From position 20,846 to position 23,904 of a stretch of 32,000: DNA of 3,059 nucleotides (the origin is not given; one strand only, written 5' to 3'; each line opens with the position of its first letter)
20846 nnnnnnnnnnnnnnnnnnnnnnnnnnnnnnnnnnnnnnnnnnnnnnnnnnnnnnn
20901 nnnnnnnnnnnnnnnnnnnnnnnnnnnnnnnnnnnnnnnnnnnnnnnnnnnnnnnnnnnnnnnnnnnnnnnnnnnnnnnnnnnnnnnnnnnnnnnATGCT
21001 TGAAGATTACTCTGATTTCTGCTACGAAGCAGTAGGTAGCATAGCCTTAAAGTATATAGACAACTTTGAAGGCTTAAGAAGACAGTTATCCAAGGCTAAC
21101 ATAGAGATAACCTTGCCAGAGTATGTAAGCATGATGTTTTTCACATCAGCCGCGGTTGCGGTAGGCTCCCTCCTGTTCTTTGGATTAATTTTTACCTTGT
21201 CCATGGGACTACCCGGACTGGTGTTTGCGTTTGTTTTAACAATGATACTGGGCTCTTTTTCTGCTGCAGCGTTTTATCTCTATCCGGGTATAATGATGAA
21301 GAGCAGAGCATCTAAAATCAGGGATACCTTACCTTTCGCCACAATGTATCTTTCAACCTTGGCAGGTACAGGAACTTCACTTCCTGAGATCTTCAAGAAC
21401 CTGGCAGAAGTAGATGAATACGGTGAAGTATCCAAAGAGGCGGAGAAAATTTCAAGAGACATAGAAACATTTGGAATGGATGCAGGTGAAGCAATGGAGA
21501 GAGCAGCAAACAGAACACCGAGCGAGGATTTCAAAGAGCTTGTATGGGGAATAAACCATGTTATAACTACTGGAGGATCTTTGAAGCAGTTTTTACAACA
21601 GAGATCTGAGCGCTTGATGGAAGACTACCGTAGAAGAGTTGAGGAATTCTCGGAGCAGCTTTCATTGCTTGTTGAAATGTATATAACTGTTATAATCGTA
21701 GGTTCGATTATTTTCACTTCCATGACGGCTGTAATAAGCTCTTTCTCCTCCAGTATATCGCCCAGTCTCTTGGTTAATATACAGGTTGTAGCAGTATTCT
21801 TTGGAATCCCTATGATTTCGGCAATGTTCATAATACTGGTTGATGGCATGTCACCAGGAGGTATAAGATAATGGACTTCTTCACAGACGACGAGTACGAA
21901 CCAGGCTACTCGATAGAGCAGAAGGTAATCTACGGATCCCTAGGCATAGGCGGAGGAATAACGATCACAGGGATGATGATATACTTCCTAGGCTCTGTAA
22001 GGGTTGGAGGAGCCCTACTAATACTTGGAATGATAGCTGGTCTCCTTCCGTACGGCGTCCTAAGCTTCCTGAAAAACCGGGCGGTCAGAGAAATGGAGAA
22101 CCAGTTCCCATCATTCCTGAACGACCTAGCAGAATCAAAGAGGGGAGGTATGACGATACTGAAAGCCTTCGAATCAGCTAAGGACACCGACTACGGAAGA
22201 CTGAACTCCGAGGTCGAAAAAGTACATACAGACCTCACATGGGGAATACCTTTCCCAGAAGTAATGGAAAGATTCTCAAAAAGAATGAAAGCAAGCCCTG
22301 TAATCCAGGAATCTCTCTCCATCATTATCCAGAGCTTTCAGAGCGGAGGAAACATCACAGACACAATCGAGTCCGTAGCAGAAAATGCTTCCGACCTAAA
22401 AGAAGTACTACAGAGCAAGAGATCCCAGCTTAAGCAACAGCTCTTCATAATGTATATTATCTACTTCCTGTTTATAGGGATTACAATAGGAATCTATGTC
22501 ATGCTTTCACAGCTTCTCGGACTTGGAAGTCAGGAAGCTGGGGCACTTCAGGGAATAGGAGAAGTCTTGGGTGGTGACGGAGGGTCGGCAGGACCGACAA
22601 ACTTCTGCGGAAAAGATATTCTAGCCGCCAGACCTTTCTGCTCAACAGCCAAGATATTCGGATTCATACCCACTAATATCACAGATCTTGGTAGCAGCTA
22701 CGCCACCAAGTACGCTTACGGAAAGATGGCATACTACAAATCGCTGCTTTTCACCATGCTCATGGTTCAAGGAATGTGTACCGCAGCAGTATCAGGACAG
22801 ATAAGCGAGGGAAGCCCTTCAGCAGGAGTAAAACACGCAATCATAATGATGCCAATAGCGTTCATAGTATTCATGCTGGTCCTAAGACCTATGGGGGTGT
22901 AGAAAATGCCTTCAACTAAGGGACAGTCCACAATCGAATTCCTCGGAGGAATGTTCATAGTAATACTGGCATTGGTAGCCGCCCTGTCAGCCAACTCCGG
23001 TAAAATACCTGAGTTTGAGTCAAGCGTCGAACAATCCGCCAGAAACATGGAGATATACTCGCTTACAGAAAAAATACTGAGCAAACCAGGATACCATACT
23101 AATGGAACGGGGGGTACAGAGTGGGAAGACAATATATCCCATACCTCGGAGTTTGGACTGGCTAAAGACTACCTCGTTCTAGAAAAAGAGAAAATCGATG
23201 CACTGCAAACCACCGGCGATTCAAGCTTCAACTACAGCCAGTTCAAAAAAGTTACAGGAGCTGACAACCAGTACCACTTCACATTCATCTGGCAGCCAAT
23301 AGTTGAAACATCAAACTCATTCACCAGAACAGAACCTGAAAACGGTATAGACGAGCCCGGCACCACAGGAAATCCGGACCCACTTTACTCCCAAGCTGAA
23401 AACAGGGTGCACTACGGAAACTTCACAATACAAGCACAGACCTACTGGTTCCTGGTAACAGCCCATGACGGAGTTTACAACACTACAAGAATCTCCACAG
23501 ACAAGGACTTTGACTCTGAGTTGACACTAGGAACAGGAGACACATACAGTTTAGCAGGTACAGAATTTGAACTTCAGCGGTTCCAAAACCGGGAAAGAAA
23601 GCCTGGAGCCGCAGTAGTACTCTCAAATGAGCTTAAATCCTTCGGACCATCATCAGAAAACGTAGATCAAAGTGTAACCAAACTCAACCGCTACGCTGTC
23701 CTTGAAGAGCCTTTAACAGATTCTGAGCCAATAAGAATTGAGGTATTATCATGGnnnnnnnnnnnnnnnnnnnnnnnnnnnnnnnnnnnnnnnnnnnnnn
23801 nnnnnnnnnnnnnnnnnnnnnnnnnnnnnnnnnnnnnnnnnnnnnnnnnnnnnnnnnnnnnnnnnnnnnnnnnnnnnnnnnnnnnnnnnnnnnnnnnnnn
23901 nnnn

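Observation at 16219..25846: Non-archaellum type IV pilus-like locus with seven prepilin-type genes, plus an orphan cytoplasmic coiled-coil gene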

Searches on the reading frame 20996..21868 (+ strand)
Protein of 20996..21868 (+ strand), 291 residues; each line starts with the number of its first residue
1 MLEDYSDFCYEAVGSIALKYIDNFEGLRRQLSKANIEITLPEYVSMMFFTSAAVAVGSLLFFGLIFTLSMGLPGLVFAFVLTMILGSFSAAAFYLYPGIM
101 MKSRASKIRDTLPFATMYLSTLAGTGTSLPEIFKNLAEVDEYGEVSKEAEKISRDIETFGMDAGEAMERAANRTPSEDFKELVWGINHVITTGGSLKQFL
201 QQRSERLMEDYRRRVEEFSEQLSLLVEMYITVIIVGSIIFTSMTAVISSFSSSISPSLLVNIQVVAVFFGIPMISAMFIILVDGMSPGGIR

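Call 9: search_protein_families(library=pfam, max_evalue=1, proteins=[window:20996-21868:+])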
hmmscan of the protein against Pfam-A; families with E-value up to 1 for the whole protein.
window:20996-21868:+ (291 aa): 4 families
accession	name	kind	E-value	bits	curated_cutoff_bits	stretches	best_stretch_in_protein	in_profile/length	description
PF00482.28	T2SSF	-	5.3e-19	68.9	25.2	1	117-240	3-121/125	Type II secretion system (T2SS), protein F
PF09548.15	Spore_III_AB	-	0.0013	19.2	32.5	1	82-221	6-142/170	Stage III sporulation protein AB (spore_III_AB)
PF20990.2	DUF2207_C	-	0.22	11.6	33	0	211-282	123-185/247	Predicted membrane protein (DUF2207) C-terminal domain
PF01442.23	Apolipoprotein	-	0.27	11.3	90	1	144-223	85-164/190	Apolipoprotein A1/A4/E domain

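Call 11: search_protein_families(library=ncbifam, max_evalue=0.1, proteins=[window:20996-21868:+])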
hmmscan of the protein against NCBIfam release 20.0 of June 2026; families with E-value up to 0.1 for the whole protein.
window:20996-21868:+ (291 aa): 5 families
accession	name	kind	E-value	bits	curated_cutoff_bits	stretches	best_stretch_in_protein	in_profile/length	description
NF004704.2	PRK06041.1-2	equivalog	5.2e-31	107.9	550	1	35-280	5-241/555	archaellar assembly protein ArlJ/FlaJ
NF046075.1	UpsF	equivalog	9.6e-20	70.8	400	1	59-285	44-249/484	membrane pilin protein UpsF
NF053673.1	bindosome_BasF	exception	2.4e-16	59.4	1300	1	29-270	126-356/656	bindosome assembly system membrane anchoring protein BasF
NF004705.1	PRK06041.1-3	equivalog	1.8e-15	56.8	400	1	109-282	4-173/465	archaellar assembly protein ArlJ/FlaJ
NF004703.2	PRK06041.1-1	equivalog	1.6e-09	36.6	570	1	105-275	33-202/525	archaellar assembly protein ArlJ/FlaJ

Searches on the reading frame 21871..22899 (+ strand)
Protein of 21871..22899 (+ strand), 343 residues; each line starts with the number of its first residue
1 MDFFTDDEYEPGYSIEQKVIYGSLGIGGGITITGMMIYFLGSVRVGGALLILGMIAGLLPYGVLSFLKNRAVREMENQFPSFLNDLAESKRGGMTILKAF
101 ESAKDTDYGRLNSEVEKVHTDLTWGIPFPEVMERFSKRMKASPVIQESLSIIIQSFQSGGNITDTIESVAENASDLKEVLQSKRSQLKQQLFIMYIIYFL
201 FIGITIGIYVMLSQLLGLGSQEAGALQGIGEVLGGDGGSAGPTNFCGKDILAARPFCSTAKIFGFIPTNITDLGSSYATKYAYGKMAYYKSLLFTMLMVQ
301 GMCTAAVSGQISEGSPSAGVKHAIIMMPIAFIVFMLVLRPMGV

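Call 9: search_protein_families(library=pfam, max_evalue=1, proteins=[window:21871-22899:+])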
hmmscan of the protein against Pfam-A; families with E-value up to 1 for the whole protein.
window:21871-22899:+ (343 aa): 2 families
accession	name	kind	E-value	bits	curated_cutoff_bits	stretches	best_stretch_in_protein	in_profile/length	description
PF00482.28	T2SSF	-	3.9e-16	59.6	25.2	1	82-206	1-121/125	Type II secretion system (T2SS), protein F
PF24008.1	DUF7322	-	0.089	12.8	27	1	31-59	26-54/61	Domain of unknown function (DUF7322)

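Call 11: search_protein_families(library=ncbifam, max_evalue=0.1, proteins=[window:21871-22899:+])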
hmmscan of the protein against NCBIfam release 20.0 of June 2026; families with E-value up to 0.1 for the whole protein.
window:21871-22899:+ (343 aa): 4 families
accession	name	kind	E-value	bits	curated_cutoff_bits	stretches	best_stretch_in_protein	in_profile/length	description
NF004705.1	PRK06041.1-3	equivalog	2.6e-13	49.8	400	1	21-217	194-380/465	archaellar assembly protein ArlJ/FlaJ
NF004703.2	PRK06041.1-1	equivalog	2.3e-12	46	570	1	14-216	221-421/525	archaellar assembly protein ArlJ/FlaJ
NF004704.2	PRK06041.1-2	equivalog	3.2e-07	29.4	550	1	40-210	294-461/555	archaellar assembly protein ArlJ/FlaJ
NF046075.1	UpsF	equivalog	6.1e-07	28.6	400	1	32-196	268-423/484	membrane pilin protein UpsF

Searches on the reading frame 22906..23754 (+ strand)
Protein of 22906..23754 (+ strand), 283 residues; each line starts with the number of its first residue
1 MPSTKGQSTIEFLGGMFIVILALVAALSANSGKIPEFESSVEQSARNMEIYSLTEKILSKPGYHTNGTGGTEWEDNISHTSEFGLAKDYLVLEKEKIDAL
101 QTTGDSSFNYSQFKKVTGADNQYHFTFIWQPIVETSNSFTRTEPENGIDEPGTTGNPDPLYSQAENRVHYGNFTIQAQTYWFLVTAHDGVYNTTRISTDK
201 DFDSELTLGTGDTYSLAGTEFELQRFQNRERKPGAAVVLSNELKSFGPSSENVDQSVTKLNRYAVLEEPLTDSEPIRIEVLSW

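Call 9: search_protein_families(library=pfam, max_evalue=1, proteins=[window:22906-23754:+])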
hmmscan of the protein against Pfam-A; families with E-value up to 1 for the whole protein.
window:22906-23754:+ (283 aa): 0 families

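Call 11: search_protein_families(library=ncbifam, max_evalue=0.1, proteins=[window:22906-23754:+])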
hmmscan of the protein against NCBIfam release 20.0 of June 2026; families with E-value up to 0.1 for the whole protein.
window:22906-23754:+ (283 aa): 0 families

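Call 43: find_homologous_proteins(query=window:22906-23754:+, max_evalue=0.001)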
Query window:22906-23754:+ (283 aa): 37 proteins with E <= 0.001 among 1078 candidates.
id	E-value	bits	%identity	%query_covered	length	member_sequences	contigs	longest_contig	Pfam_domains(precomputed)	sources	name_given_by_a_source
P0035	1.8e-185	633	100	100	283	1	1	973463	-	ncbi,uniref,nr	ncbi:hypothetical protein [Candidatus Nanohalobium constans]|uniref:Uncharacterized protein n=1 Tax=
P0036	4.4e-144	497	77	100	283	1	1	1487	-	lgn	-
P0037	5.0e-111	388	60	99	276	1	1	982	-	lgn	-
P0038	4.5e-101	356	58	99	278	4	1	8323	-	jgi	-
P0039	6.6e-97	342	55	99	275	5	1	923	-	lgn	-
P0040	2.3e-96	340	56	95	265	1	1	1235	-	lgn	-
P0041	4.1e-92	326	57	99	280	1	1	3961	-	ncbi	-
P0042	5.8e-91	323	56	99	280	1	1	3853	-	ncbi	-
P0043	2.4e-89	317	54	99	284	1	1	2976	-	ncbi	-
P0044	3.8e-86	307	55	99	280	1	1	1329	-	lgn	-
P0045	2.3e-85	304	52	99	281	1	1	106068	-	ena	-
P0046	4.4e-84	300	51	99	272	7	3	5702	-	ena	-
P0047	9.7e-84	299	51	99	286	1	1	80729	-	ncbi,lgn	ncbi:MAG: hypothetical protein ABEK16_00715 [Candidatus Nanohalobium sp.]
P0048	2.3e-80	288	51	99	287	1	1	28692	-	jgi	jgi:hypothetical protein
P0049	4.1e-80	287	50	99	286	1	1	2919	-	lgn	-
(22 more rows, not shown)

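Call 57: predict_structure(alignment_id=A2)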
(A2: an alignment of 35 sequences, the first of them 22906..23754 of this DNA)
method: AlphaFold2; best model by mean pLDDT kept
length: 283 residues; sequences in the alignment: 35
mean_pLDDT: 89.7   pTM: 0.79
mean pLDDT of the five models: 89.7, 88.8, 88.1, 87.5, 86.8
residues with pLDDT >= 90: 196; 70-90: 64; 50-70: 22; < 50: 1
segments of 3 or more residues with pLDDT < 50: none
pLDDT, mean of each block of 10 residues (from residue 1): 62 86 73 57 82 93 93 91 94 95 87 91 97 95 91 87 92 97 95 97 95 97 93 92 96 91 96 97 95
secondary structure, 60 per line:
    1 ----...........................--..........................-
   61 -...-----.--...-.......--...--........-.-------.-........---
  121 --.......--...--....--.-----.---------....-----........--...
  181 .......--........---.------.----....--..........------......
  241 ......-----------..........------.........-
elements in order: H5-31 H34-59 E62-64 E80-83 E86-88 E91-93 H94-98 H110-117 E123-129 E132-134 E137-140 H159-162 E168-175 E178-187 E190-197 E213-216 E219-228 E235-246 E258-267 E274-282

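Call 62: fold_search(model_id=the predicted structure, library=pdb)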
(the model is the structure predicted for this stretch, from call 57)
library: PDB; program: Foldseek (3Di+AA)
matches with E <= 10: 695; with E <= 0.001: 0
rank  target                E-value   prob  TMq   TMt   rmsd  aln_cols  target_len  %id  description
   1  4jmc_B                4.6e-02  0.08  0.12  0.12  19.7       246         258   11  Enduracididine biosynthesis enzyme MppR complexed with pyruvate (released 2013-07-03)
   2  4jme_B                7.2e-02  0.07  0.11  0.12  20.0       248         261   10  Enduracididine biosynthesis enzyme MppR complexed with 2-keto-enduracididine (released 2013-07-03)
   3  2d6p_A                1.1e-01  0.11  0.11  0.18  14.2       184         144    8  Crystal structure of mouse galectin-9 N-terminal CRD in complex with T-antigen (released 2006-09-26)
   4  9df8_A                1.1e-01  0.10  0.12  0.20  17.4       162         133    9  Q108K:K40L:T51V:T53C:R58A:Y19W:Q38L:Q4A:T29L mutant of hCRBPII bound to FR1V and irradiated with UV light at pH 3.0 (released 2025-09-03)
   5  4jmd_A                1.1e-01  0.06  0.11  0.12  22.3       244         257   10  Enduracididine biosynthesis enzyme MppR complexed with the condensation product of pyruvate and imidazole 4-carboxalde (released 2013-07-03)
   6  4jmc_A                1.8e-01  0.04  0.10  0.11  19.8       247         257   10  Enduracididine biosynthesis enzyme MppR complexed with pyruvate (released 2013-07-03)
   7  4ede_A                1.9e-01  0.06  0.11  0.17  17.8       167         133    8  Crystal Structure of the Q108K:K40L:T51V:T53C:Y19W:R58W:T29L:A33W Mutant of Cellular Retinol Binding Protein Type II i (released 2012-12-26)
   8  4h0a_A                2.1e-01  0.04  0.08  0.08  16.8       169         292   11  Crystal structure of a cysteine-rich secretory protein (SAV1118) from Staphylococcus aureus subsp. aureus Mu50 at 1.90 (released 2012-09-26)
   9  7s9y                  2.7e-01  0.12  0.15  0.06  19.9       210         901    6  Helicobacter Hepaticus CcsBA Open Conformation (released 2021-12-22)
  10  5f6b_A                3.6e-01  0.05  0.11  0.17  17.7       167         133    9  Crystal structure of the Q108K:K40L:T51V:R58Y:Y19W mutant of human Cellular Retinol Binding Protein II in complex with (released 2016-12-07)
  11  6ooc_D                3.6e-01  0.03  0.09  0.13  16.6       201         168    8  Structure of the pterocarpan synthase dirigent protein GePTS1 (released 2020-04-29)
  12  5z8o_B                3.8e-01  0.08  0.12  0.19  11.7       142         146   13  Structural of START superfamily protein MSMEG_0129 from Mycobacterium smegmatis (released 2018-03-21)
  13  6mox                  4.0e-01  0.08  0.12  0.21  16.2       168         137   10  Crystal Structure of the All-trans Retinal-Bound R111K:Y134F:T54V:R132Q:P39Q:R59Y:L121E Human Cellular Retinoic Acid Bin (released 2019-01-09)
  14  6ewp_B                4.2e-01  0.02  0.09  0.13  19.5       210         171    5  Mus musculus CEP120 third C2 domain (C2C) (released 2018-05-02)
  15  2r4l_A                4.7e-01  0.02  0.10  0.08  19.2       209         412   11  Crystal structure of the long-chain fatty acid transporter FadL mutant P34A (released 2008-09-16)
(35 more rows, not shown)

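Call 82: search_protein_families(library=pfam, alignment_id=A6, max_evalue=1)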
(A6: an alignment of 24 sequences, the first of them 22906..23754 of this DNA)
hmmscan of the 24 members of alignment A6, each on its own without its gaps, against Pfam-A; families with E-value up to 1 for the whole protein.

A. member 1, window:22906-23754:+ (283 aa): 0 families

B. families by the number of members that match (of 24 scanned): 17 families
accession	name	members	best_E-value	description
PF23958.1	DUF7287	14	6.2e-06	Family of unknown function (DUF7287)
PF04021.17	Class_IIIsignal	2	0.54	Class III signal peptide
PF13385.13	Laminin_G_3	1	6.5e-16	Concanavalin A-like lectin/glucanases superfamily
PF02973.23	Sialidase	1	0.00025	Sialidase, N-terminal domain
PF00036.39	EF-hand_1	1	0.071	EF hand domain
PF14452.12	Multi_ubiq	1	0.073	Multiubiquitin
PF15872.10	SRTM1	1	0.091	Serine-rich and transmembrane domain-containing protein 1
PF11253.13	DUF3052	1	0.12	Protein of unknown function (DUF3052)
PF01219.24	DAGK_prokar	1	0.16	Prokaryotic diacylglycerol kinase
PF01551.29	Peptidase_M23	1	0.17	Peptidase family M23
PF00986.26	DNA_gyraseB_C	1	0.19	DNA gyrase B subunit, carboxyl terminus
PF21762.3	DEDDh_C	1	0.19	DNA polymerase III subunit epsilon-like, C-terminal domain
PF21165.2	FGFR3_TM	1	0.2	Fibroblast growth factor receptor 3 transmembrane domain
PF16020.10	Deltameth_res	1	0.2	Deltamethrin resistance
PF08207.18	EFP_N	1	0.22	Elongation factor P (EF-P) KOW-like domain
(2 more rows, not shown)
